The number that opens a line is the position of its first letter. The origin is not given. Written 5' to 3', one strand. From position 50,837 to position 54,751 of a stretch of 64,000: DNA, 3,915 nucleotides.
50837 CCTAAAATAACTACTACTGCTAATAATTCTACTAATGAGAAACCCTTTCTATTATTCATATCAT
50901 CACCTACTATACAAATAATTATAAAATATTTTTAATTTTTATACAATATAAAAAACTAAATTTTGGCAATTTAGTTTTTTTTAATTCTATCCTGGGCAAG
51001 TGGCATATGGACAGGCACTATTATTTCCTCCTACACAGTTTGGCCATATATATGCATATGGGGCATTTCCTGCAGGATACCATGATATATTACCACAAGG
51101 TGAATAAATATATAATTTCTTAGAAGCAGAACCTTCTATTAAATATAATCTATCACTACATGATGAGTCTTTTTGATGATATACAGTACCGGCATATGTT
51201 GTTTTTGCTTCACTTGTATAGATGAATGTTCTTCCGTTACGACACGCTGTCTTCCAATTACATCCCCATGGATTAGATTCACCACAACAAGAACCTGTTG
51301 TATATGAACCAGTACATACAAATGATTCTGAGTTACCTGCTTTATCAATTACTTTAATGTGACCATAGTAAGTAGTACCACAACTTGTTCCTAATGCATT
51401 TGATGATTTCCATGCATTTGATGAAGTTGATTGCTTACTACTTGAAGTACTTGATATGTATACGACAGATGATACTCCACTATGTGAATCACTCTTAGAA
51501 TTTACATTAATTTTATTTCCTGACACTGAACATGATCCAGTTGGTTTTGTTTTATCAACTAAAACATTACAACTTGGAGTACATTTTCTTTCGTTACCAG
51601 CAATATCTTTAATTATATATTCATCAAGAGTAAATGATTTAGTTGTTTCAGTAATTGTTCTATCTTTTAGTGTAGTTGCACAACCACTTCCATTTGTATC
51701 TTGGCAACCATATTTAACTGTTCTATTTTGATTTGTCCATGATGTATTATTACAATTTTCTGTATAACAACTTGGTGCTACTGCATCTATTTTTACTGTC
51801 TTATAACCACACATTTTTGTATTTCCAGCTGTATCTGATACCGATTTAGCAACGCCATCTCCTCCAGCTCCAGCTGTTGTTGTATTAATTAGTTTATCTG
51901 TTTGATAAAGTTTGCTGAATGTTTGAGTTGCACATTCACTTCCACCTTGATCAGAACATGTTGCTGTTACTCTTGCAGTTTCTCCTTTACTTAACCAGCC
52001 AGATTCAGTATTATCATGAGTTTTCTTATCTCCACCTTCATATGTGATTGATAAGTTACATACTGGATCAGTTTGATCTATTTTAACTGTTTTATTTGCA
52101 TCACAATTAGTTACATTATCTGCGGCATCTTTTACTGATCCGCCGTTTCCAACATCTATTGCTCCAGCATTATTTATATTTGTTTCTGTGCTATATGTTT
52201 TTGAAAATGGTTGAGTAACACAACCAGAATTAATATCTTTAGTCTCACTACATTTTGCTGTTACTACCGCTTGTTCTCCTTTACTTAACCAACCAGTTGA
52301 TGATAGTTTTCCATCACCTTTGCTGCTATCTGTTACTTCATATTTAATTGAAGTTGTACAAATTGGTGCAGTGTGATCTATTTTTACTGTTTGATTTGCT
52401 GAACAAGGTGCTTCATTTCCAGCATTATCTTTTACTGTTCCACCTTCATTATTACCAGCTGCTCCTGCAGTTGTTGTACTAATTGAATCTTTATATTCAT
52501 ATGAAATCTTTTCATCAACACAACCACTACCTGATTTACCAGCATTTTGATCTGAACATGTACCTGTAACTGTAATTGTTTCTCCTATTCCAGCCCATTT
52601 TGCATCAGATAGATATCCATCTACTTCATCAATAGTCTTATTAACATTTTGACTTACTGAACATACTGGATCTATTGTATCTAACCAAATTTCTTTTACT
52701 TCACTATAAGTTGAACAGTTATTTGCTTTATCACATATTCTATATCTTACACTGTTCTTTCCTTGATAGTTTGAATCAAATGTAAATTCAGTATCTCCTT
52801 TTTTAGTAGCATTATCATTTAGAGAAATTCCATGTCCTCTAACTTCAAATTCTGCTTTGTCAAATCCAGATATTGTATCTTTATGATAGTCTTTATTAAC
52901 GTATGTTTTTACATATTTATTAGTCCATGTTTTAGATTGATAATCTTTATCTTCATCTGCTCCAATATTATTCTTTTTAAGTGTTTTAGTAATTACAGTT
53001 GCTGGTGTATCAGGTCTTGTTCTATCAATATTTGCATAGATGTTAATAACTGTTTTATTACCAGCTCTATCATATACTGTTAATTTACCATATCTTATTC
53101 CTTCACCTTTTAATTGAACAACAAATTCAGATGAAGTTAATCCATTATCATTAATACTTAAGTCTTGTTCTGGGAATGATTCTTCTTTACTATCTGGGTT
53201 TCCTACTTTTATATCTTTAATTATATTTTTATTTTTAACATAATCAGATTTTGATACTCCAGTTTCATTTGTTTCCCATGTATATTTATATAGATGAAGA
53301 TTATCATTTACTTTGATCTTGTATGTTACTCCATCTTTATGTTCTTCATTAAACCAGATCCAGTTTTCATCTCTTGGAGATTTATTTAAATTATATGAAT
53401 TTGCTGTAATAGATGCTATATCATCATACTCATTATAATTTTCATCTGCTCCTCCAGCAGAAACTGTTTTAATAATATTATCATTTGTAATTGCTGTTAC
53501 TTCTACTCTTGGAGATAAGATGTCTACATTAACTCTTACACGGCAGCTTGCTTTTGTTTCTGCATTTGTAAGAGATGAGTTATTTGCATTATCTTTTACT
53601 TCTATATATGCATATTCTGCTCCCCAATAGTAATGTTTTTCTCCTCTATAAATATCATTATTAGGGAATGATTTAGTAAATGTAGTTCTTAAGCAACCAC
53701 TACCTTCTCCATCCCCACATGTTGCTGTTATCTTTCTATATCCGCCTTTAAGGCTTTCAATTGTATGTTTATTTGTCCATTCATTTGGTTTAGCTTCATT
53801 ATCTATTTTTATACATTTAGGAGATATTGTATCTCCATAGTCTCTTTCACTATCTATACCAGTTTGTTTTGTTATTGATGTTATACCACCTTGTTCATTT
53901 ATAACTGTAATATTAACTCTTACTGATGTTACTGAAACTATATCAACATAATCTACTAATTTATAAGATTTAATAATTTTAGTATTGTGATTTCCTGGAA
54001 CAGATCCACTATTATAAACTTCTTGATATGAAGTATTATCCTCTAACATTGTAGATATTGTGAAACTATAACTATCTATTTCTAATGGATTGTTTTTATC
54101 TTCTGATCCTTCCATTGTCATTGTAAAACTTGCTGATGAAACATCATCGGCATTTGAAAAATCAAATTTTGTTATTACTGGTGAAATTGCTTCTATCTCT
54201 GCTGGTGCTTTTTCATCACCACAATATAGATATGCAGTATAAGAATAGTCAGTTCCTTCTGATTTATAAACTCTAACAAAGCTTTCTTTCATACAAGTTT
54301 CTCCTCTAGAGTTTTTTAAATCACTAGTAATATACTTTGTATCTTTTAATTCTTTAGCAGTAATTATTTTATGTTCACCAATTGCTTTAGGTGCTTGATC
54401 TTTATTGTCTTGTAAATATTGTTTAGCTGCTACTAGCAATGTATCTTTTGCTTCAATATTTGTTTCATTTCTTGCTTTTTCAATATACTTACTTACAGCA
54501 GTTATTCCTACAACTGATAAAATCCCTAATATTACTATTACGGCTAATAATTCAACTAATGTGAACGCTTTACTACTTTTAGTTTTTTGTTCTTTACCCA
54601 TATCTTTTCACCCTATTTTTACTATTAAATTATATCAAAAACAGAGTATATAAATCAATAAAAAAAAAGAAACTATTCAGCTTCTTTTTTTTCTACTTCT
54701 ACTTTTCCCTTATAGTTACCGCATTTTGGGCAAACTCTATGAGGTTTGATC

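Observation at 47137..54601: Two tandem, paralogous giant (1252 aa and 1204 aa) type IV pilin-like proteins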

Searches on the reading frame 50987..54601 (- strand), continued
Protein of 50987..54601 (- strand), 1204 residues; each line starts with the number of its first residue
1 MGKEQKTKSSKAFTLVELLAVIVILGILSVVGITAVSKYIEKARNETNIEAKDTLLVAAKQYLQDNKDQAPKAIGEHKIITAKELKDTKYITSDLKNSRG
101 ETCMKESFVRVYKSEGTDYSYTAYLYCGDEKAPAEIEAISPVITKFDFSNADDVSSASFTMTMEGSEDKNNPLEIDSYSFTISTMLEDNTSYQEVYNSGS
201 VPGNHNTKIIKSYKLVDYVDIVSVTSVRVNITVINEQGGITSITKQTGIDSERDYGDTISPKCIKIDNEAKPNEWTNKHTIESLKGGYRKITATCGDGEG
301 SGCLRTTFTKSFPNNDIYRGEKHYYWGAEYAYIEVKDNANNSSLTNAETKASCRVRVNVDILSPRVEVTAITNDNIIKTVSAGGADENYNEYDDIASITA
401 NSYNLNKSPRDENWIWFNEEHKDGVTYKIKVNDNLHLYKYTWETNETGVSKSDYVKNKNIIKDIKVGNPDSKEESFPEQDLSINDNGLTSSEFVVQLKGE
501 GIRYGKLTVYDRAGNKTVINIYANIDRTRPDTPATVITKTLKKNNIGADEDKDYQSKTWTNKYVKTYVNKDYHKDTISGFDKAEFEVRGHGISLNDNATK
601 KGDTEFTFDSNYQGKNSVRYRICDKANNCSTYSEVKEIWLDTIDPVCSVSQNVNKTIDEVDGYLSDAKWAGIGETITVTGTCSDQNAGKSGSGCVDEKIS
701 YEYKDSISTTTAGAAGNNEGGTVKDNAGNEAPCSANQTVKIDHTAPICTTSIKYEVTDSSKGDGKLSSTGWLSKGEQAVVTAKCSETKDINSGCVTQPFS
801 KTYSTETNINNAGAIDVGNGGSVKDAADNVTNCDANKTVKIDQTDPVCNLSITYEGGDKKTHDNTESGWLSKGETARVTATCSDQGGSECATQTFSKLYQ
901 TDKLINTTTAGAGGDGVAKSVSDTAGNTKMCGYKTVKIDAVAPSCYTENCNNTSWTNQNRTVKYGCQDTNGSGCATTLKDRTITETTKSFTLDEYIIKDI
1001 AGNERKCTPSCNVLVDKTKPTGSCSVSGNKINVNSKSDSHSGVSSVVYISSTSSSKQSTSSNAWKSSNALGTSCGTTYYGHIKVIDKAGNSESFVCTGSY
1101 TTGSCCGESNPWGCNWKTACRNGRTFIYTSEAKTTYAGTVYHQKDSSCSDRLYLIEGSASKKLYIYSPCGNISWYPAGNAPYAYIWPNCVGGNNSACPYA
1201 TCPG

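Call 78: search_protein_families(library=ncbifam, proteins=[L014:5788-7017:-, L015:9014-9379:+, L016:7036-7449:+], max_evalue=0.001)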
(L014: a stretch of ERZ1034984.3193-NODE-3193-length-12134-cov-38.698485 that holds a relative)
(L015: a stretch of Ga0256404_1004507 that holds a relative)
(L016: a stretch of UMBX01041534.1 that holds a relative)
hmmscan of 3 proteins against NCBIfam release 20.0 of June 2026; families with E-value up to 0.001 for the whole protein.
L014:5788-7017:- (410 aa): 20 families
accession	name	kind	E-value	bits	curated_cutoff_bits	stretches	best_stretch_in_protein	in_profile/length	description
TIGR02533.1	type_II_gspE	equivalog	2.1e-139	465.3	630.25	1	12-407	94-485/486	type II secretion system ATPase GspE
TIGR02538.1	type_IV_pilB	equivalog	2.1e-134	449.2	675.65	1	7-407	161-561/564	type IV-A pilus assembly ATPase PilB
NF007755.0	PRK10436.1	equivalog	5.9e-124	414.2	617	1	9-408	67-459/465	type II secretion system protein GspE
NF053534.1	T4PilAsmATPsTfpB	equivalog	2.9e-115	385.9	850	1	21-408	195-582/584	type IV pilus assembly ATPase TfpB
NF041000.1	ATPase_ComGA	equivalog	1.4e-79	266.9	300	1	34-298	3-266/267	competence type IV pilus ATPase ComGA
TIGR01420.1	pilT_fam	subfamily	1.8e-51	175.4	319.1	1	34-304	5-275/343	PilT/PilU family type 4a pilus ATPase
TIGR02525.1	plasmid_TraJ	equivalog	5.9e-27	94.6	368.3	1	159-278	147-273/372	plasmid transfer ATPase TraJ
TIGR02524.1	dot_icm_DotB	equivalog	1.5e-22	80.3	463.3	1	159-329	132-317/358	Dot/Icm type IV secretion system ATPase DotB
TIGR02788.1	VirB11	equivalog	3.3e-16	59.2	249.95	1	164-279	147-267/308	P-type DNA transfer ATPase VirB11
NF058587.1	archaellum_moto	equivalog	3.4e-16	59.1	550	1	164-275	278-394/527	archaellum flagellar ATPase motor FlaI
TIGR02782.1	TrbB_P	equivalog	4.7e-16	58.9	304.55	1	164-275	139-253/303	P-type conjugative transfer ATPase TrbB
NF010469.0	PRK13894.1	subfamily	4.3e-15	55.9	508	1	164-275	152-265/320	conjugal transfer ATPase TrbB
NF010407.0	PRK13833.1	subfamily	3.8e-13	49.6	499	1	164-280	147-265/323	conjugal transfer protein TrbB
TIGR03819.1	heli_sec_ATPase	hypoth_equivalog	2.2e-12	46.8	373.15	1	77-275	97-298/340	TadA family conjugal transfer-associated ATPase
NF010425.0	PRK13851.1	equivalog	3.8e-10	39.2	461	1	159-275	160-281/344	type IV secretion system protein VirB11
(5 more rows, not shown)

L015:9014-9379:+ (122 aa): 8 families
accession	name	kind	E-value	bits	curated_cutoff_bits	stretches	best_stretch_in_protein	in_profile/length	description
TIGR02532.1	IV_pilin_GFxxxE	domain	7.5e-08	31.9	16.3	1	4-26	1-23/24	prepilin-type N-terminal cleavage/methylation domain-containing protein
TIGR01710.1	typeII_sec_gspG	equivalog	1.9e-06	27.9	88.85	1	5-65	1-60/134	type II secretion system major pseudopilin GspG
NF041013.1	T4P_ComGE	equivalog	2.6e-05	24.2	49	1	2-61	1-61/83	competence type IV pilus minor pilin ComGE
NF040999.1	pilin_ComGC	equivalog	2.9e-05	24.2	75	1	4-88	1-75/84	competence type IV pilus major pilin ComGC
NF007862.0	PRK10574.1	equivalog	3.1e-05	24.1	138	1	1-54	1-54/145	prepilin peptidase-dependent pilin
NF041775.1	typeIV_PilA_Myxo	equivalog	0.00011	22.2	400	1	4-59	10-65/214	type IV pilin protein PilA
TIGR01708.2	typeII_sec_gspH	equivalog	0.00016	21.7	80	1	5-47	2-41/169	type II secretion system minor pseudopilin GspH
NF007800.0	PRK10506.1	equivalog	0.00017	21.5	158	1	1-79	5-75/163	prepilin peptidase-dependent protein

L016:7036-7449:+ (138 aa): 6 families
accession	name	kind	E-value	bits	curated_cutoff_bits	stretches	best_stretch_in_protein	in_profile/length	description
NF007862.0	PRK10574.1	equivalog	3.3e-07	30.5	138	1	6-41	3-38/145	prepilin peptidase-dependent pilin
TIGR02532.1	IV_pilin_GFxxxE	domain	3.8e-07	29.7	16.3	1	8-29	2-23/24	prepilin-type N-terminal cleavage/methylation domain-containing protein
NF041775.1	typeIV_PilA_Myxo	equivalog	0.00011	22.3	400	1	7-72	10-77/214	type IV pilin protein PilA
NF007800.0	PRK10506.1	equivalog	0.00011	22.1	158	1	5-48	6-49/163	prepilin peptidase-dependent protein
TIGR01710.1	typeII_sec_gspG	equivalog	0.00013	22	88.85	1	8-52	1-45/134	type II secretion system major pseudopilin GspG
TIGR01708.2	typeII_sec_gspH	equivalog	0.00053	20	80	1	9-35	3-29/169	type II secretion system minor pseudopilin GspH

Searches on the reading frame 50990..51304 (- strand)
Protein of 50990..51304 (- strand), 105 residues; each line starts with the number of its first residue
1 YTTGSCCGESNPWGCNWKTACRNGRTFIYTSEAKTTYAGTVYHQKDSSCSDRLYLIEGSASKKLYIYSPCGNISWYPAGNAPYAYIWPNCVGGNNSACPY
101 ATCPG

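Call 47: find_homologous_proteins(query=A2, max_evalue=0.01)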
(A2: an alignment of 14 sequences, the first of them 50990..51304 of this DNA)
Query A2 (14 sequences) (105 aa, profile of the alignment): 2 proteins with E <= 0.01 among 93 candidates.
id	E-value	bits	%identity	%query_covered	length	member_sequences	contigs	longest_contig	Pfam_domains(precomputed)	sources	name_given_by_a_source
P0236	5.1e-26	109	38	98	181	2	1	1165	-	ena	-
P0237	9.0e-10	57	27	87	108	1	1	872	-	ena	-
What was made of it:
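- Tried and rejected: The word-indexed homologue search with the tip profile found only two fragments (call 47).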

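Call 59: predict_structure(alignment_id=A2)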
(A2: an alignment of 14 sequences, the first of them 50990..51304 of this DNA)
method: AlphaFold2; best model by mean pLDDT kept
length: 105 residues; sequences in the alignment: 14
mean_pLDDT: 85.0   pTM: 0.75
mean pLDDT of the five models: 85.0, 79.6, 78.5, 74.7, 44.3
residues with pLDDT >= 90: 45; 70-90: 49; 50-70: 7; < 50: 4
segments of 3 or more residues with pLDDT < 50: 1-4
pLDDT, mean of each block of 10 residues (from residue 1): 63 89 92 91 91 79 84 87 90 87 81
secondary structure, 60 per line:
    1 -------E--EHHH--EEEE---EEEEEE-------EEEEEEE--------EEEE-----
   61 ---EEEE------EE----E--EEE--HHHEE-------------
elements in order: E17-20 E24-29 E37-43 E52-55 E64-67 E83-85
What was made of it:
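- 50990..51304 (-): pilin2 tip (residues 1100-1204): Cys-rich small beta-barrel, SH3b-like, ending in ............ Tip-only AF2 model with pLDDT 85 and pTM 0.75 (call 59).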

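Call 66: search_protein_representatives(alignment_id=A2)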
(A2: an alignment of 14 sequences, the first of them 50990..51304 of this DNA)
Query: 14 sequences, 103 profile positions. Proteins with E-value up to 0.001 (for the whole library): 43; up to 1e-10: 21; up to 1e-30: 1. The best 43 are listed.
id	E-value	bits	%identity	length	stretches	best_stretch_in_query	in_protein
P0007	8.5e-33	129.3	-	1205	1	2-103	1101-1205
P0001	1.2e-29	119.2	-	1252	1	1-103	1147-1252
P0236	1.6e-26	109.2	-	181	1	2-103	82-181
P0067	3.4e-26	108.1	-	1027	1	1-103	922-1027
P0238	3.3e-24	101.7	-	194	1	2-103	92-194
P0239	6.7e-22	94.3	-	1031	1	1-103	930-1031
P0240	7.7e-21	90.9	-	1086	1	4-103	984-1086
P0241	7.6e-19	84.5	-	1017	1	2-102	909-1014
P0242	1.2e-18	83.9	-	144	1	2-103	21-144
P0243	2.8e-17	79.5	-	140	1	3-103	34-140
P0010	6.9e-16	75.0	-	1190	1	2-102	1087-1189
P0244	2.1e-15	73.5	-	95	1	13-103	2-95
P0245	6.4e-15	71.9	-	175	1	2-103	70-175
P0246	1.4e-14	70.8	-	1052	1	3-103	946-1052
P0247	3.5e-14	69.5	-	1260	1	3-102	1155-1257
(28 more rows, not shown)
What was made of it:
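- Tried and rejected: The exhaustive HMM search was needed (call 66).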

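Call 83: fold_search(model_id=the predicted structure, library=pdb)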
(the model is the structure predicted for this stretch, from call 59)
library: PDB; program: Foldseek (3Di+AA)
matches with E <= 10: 347; with E <= 0.001: 0
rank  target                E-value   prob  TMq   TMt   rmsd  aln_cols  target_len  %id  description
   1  8toe_J                1.9e-01  0.08  0.19  0.04  12.2        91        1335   13  Escherichia coli RNA polymerase unwinding intermediate (I1c) at the lambda PR promoter (released 2024-07-03)
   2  9n07_J                2.1e-01  0.07  0.18  0.03  12.1        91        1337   14  Mfd-bound E.coli RNA polymerase elongation complex + ADP-BeF3 - L1 state (released 2025-10-15)
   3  4iqz_C                2.8e-01  0.06  0.17  0.13  12.3        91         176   18  The crystal structure of a large insert in RNA polymerase (RpoC) subunit from E. coli (released 2013-02-13)
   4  1mda_H                4.0e-01  0.06  0.22  0.08  14.4       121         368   11  CRYSTAL STRUCTURE OF AN ELECTRON-TRANSFER COMPLEX BETWEEN METHYLAMINE DEHYDROGENASE AND AMICYANIN (released 1993-10-31)
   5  6omf_D                5.5e-01  0.04  0.18  0.03  11.9        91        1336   15  CryoEM structure of SigmaS-transcription initiation complex with activator Crl (released 2019-08-28)
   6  2auk_A                7.0e-01  0.04  0.17  0.13  12.4        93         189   15  Structure of E. coli RNA polymerase beta' G/G' insert (released 2005-10-04)
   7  2auk_B                7.4e-01  0.04  0.18  0.13  12.1        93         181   16  Structure of E. coli RNA polymerase beta' G/G' insert (released 2005-10-04)
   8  8h43_A                8.9e-01  0.05  0.16  0.22   8.8        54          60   17  Crystal structure of PHF1 Tudor domain in complex with hit 1 (released 2023-10-18)
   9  6wau_C                9.5e-01  0.06  0.18  0.27   7.8        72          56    8  Complex structure of PHF19 (released 2020-08-26)
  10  6jbq_D                1.0e+00  0.04  0.19  0.03  12.1        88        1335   16  CryoEM structure of Escherichia coli sigmaE transcription initiation complex containing 5nt of RNA (released 2019-05-29)
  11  6mxy_B                1.1e+00  0.04  0.16  0.14   9.0        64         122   20  Structure of 53BP1 tandem Tudor domains in complex with small molecule UNC3351 (released 2019-11-27)
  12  8u4u_F                1.1e+00  0.04  0.15  0.14  10.6        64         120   19  Crystal structure of 53BP1 tandem Tudor domain homodimer engineered with two disulfide bridges (released 2023-09-20)
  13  7a3c_A                1.1e+00  0.14  0.31  0.45   6.0        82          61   13  Crystal structure of the c-Src SH3 domain mutant L100I at pH 3.0 (released 2021-08-25)
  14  8t0l_J                1.1e+00  0.04  0.20  0.04  11.3        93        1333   15  E. coli Sw2/Snf2 ATPase RapA bound to both ADP-AlF3 and reconstituted E. coli RNA polymerase post-termination complex  (released 2025-04-02)
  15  8pfj_J                1.1e+00  0.03  0.18  0.03  11.8        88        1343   15  fully recruited RfaH bound to E. coli transcription complex paused at ops site (not fully complementary scaffold; alte (released 2024-04-24)
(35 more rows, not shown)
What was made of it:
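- On SH3b (bacterial SH3) cell-wall-binding domain: Foldseek's best E is 0.19 (call 83).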

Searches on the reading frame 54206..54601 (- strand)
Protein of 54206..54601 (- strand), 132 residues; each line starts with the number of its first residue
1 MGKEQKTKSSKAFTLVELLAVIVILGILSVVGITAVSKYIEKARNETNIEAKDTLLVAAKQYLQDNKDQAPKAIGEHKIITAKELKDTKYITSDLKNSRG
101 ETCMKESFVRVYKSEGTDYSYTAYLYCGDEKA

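Call 65: search_solved_structures(query=A3, max_evalue=1, show_alignments=3)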
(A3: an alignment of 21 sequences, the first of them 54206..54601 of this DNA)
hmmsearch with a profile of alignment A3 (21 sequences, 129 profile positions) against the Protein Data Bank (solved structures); distinct sequences matched with E-value up to 1: 22.
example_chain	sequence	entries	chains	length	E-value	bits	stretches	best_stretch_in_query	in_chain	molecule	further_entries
9egp_A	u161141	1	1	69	1.9e-13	54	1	2-63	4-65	Geopilin domain 1 protein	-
7tgg_A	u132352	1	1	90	4.3e-13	52.8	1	2-67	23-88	Geopilin domain 1 protein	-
8pfb_G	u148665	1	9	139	4.7e-11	46.2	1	9-81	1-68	Type IV pilin PilE1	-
8tj2_C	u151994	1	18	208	2.8e-10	43.7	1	9-65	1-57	Type IV major pilin protein PilA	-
2m7g_A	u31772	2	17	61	1.2e-09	41.6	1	9-67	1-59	Geopilin domain 1 protein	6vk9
8tob_GA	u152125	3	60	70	1.2e-07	35.2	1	10-59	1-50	Fimbrial protein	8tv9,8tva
9laa_A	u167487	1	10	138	1.3e-07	35.1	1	2-40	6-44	Type IV pilin protein PilA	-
1oqw_A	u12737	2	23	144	2.4e-07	34.3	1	9-58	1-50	Fimbrial protein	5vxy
8tum_e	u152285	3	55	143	5.6e-07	33.1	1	9-48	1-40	Type IV major pilin protein PilA | Pilin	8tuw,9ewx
2hi2_A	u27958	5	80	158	9.4e-07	32.3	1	9-105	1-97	Fimbrial protein | PilA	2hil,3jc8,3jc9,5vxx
3sok_A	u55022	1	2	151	1.2e-06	32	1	9-42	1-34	Fimbrial protein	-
1ay2_A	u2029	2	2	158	1.9e-06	31.4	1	9-103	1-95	TYPE 4 PILIN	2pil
8p3b_A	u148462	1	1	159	2.5e-06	31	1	9-106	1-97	Fimbrial protein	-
9lab_B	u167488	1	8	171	2.8e-06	30.8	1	3-78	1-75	MSHA major pilin subunit MshA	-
6gv9_A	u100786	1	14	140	3.3e-06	30.6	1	9-44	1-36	Prepilin peptidase-dependent protein D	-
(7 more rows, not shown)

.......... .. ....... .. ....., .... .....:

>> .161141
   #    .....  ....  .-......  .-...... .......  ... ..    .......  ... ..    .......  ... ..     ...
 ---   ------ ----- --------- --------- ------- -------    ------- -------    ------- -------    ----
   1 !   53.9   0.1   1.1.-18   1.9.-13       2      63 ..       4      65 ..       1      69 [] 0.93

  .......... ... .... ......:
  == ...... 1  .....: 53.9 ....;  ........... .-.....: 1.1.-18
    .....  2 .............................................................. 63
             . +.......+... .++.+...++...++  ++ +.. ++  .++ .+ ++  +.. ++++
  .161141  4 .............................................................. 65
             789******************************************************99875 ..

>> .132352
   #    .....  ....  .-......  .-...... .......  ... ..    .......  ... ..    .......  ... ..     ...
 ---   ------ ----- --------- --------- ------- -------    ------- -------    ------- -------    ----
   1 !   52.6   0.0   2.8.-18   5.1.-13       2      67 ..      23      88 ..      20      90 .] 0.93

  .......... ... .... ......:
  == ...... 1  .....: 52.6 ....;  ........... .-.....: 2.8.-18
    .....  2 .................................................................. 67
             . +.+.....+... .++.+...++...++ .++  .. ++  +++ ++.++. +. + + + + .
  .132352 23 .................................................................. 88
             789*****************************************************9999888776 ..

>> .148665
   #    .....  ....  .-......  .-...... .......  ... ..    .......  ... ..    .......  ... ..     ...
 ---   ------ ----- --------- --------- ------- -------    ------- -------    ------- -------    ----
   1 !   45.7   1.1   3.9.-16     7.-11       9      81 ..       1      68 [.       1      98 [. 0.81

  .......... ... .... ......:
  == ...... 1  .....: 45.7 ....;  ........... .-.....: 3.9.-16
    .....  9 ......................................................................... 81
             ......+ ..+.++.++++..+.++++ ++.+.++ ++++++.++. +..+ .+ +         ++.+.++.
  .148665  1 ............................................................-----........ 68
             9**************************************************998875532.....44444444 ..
